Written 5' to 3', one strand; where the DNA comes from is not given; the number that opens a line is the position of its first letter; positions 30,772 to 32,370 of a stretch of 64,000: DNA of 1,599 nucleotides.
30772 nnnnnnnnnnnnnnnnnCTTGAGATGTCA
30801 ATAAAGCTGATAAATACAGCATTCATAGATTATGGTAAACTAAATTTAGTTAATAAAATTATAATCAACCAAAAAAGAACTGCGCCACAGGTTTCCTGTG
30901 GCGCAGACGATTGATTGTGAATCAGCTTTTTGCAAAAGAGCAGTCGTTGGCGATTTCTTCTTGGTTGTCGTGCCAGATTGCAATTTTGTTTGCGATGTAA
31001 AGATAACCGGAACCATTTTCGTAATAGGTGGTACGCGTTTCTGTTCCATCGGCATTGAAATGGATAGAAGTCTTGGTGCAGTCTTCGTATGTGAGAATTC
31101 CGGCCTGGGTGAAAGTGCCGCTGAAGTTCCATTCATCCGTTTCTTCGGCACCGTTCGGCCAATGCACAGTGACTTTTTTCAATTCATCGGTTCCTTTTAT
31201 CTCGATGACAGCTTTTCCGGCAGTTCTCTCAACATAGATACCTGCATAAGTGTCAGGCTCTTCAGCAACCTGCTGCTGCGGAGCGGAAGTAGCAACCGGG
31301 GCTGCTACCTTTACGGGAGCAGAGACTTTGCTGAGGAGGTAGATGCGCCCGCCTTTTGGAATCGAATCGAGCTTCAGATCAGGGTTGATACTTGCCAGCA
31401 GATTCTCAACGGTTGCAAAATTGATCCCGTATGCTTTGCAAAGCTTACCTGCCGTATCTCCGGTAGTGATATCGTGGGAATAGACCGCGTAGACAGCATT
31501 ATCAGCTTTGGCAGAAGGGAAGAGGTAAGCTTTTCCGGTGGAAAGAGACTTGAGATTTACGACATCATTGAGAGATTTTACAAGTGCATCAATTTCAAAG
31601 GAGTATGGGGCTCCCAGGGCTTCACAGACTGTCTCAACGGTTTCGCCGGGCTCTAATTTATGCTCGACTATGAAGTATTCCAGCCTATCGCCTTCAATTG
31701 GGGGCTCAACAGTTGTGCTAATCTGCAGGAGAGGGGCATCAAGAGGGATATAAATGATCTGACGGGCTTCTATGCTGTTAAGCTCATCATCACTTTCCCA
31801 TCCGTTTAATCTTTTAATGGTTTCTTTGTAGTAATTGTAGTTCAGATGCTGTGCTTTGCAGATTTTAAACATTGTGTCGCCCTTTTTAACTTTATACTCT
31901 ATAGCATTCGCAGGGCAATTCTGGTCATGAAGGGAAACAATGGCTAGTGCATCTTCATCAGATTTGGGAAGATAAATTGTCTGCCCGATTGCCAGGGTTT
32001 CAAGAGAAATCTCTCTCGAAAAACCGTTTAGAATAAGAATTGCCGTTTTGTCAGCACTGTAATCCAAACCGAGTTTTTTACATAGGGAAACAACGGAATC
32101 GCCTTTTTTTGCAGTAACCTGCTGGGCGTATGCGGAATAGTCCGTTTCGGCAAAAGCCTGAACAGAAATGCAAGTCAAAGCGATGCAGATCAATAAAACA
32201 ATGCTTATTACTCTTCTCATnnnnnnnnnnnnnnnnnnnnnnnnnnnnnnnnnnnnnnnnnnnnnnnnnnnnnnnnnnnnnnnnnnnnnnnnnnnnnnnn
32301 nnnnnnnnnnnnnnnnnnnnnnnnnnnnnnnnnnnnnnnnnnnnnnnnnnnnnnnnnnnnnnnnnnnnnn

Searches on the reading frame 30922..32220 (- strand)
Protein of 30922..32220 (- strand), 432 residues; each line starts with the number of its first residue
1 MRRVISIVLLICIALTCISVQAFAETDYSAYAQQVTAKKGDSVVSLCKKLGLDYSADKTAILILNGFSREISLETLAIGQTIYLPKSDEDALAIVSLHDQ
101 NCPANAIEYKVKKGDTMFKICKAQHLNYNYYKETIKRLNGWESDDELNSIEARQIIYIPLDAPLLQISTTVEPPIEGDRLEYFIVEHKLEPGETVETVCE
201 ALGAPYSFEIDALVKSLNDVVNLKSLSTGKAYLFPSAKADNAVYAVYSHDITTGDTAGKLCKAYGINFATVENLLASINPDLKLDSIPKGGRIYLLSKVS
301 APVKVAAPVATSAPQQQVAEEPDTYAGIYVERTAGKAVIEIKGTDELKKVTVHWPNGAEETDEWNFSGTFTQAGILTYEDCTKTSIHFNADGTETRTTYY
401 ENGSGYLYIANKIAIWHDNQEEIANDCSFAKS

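Call 48: search_protein_families(library=pfam, proteins=[window:30922-32220:-], max_evalue=0.001)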
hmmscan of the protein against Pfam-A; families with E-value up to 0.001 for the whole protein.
window:30922-32220:- (432 aa): 1 family
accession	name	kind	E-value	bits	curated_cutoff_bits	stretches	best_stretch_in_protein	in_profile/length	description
PF01476.26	LysM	-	2.6e-13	50.1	20.9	1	109-159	1-43/43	LysM domain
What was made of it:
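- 30922..32220 (-): Convergent gene for a secreted LysM-repeat protein. It is a neighbour, and its link to the array is not established. LysM 2.6e-13 (call 48).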
